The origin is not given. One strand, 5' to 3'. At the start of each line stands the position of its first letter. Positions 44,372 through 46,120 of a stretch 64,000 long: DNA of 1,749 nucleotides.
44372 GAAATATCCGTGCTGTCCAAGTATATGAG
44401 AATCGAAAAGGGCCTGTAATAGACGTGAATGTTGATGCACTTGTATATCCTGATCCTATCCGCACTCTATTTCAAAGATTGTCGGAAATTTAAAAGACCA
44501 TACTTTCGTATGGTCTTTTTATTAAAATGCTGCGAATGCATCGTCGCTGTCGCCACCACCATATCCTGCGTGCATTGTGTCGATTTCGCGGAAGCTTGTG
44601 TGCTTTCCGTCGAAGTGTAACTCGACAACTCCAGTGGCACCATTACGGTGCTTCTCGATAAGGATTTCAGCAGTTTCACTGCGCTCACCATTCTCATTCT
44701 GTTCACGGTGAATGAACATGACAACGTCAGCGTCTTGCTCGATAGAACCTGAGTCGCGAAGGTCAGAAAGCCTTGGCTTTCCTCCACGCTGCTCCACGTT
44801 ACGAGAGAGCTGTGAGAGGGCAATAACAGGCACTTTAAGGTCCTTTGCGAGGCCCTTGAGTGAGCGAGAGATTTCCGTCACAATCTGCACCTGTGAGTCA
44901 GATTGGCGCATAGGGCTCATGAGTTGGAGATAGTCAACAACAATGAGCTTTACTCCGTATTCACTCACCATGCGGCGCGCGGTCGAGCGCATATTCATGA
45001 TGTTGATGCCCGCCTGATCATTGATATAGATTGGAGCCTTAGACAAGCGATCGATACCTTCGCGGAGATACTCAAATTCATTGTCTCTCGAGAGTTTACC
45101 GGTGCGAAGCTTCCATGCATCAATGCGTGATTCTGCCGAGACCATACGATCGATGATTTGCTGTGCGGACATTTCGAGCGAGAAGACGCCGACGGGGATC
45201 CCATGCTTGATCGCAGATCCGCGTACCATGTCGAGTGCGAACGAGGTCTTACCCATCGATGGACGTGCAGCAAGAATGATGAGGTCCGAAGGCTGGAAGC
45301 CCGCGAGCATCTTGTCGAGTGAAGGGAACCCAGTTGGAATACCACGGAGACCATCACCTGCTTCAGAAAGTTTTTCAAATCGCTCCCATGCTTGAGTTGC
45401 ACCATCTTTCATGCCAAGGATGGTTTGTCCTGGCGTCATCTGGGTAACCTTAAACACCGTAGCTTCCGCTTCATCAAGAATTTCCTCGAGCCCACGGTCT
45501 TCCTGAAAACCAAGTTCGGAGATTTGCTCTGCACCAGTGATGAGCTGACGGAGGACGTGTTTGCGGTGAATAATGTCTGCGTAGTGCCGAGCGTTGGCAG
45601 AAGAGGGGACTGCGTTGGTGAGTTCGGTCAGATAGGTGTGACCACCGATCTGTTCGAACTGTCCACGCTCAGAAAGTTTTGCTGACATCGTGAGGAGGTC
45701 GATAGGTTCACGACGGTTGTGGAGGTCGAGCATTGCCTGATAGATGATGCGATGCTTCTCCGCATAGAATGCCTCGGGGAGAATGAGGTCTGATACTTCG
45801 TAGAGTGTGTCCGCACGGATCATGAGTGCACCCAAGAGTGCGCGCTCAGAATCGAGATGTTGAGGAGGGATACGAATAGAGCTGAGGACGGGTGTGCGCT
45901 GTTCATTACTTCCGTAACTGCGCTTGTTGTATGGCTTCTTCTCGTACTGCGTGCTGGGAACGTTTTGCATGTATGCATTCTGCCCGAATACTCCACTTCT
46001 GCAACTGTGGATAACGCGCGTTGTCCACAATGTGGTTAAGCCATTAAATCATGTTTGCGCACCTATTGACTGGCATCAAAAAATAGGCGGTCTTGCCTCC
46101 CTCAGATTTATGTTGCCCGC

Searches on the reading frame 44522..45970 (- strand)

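Call 38: search_protein_families(library=pfam, proteins=[window:44522-45970:-], max_evalue=0.01)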
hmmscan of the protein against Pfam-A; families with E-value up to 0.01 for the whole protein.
window:44522-45970:- (482 aa): 4 families
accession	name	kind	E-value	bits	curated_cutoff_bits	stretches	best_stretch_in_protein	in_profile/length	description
PF03796.21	DnaB_C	-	6.7e-100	334.1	27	1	210-461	1-254/255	DnaB-like helicase C terminal domain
PF00772.26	DnaB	-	1.7e-33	115.1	23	1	35-135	2-102/103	DnaB-like helicase N terminal domain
PF13481.12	AAA_25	-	1.1e-08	35.4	27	1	210-388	14-190/195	AAA domain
PF06745.19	ATPase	-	7.5e-08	32.5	26.6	1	211-390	1-166/231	KaiC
